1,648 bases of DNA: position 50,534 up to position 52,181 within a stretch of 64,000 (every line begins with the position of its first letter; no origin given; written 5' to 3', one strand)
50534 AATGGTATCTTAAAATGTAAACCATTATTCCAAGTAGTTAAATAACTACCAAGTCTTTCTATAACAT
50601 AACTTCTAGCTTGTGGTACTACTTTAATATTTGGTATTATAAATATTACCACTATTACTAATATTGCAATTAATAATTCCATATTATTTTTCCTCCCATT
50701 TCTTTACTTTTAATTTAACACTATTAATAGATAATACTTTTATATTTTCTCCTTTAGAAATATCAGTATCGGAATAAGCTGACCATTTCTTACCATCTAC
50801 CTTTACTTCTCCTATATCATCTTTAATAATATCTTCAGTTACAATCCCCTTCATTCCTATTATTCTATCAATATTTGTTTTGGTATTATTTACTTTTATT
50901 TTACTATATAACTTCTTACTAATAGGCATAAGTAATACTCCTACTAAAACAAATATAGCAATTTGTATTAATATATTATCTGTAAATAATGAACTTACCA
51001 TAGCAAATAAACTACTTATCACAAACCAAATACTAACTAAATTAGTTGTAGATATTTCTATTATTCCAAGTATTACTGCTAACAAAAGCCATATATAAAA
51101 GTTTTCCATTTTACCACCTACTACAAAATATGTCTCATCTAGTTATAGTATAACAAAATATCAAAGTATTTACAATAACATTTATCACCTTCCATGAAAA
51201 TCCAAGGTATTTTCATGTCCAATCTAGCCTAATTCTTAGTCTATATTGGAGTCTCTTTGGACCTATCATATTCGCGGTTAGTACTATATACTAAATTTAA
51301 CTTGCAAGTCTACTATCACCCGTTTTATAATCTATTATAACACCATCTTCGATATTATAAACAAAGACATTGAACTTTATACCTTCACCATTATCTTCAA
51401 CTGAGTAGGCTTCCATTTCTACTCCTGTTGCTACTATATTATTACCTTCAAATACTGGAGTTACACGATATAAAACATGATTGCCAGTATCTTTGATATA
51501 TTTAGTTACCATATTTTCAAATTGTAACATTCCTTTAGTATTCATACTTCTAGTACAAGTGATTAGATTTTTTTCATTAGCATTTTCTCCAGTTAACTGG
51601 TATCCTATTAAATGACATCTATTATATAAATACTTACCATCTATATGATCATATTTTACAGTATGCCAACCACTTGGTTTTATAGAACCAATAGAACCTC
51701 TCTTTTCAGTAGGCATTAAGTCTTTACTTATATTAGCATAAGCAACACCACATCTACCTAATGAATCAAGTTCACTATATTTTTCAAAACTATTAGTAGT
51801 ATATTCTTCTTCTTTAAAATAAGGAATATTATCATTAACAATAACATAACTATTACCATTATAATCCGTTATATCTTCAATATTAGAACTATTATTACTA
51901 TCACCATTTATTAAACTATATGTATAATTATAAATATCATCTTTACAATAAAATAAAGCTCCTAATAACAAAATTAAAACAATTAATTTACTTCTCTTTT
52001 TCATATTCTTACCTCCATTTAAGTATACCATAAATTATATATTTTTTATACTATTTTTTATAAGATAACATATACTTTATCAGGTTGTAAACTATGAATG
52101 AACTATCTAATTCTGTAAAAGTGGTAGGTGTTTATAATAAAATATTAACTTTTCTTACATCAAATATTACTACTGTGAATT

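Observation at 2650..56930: Abundant family of dispersed intergenic palindromic repeat elements (at least 9 copies in 64 kb) built from a few hairpin modules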

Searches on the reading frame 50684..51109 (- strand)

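Call 69: search_protein_families(library=pfam, proteins=[window:50684-51109:-], max_evalue=0.1)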
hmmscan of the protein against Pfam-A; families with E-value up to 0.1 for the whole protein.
window:50684-51109:- (141 aa): 2 families
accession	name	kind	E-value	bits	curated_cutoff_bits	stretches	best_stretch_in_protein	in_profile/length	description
PF01957.25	NfeD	-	9e-14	51.9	29.1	1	81-137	2-57/57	NfeD-like C-terminal, partner-binding domain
PF23494.1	bPH_10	-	0.041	13.7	27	1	25-108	36-116/151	YqeB-like bacterial PH domain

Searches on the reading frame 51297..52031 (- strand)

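Call 69: search_protein_families(library=pfam, proteins=[window:51297-52031:-], max_evalue=0.1)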
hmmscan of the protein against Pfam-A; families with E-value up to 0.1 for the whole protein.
window:51297-52031:- (244 aa): 2 families
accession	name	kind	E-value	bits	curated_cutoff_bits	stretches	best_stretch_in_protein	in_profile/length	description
PF13930.12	Endonuclea_NS_2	-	7.5e-26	91.3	27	1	82-209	10-129/132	DNA/RNA non-specific endonuclease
PF01223.29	Endonuclease_NS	-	4.4e-06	27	23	1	118-199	80-151/223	DNA/RNA non-specific endonuclease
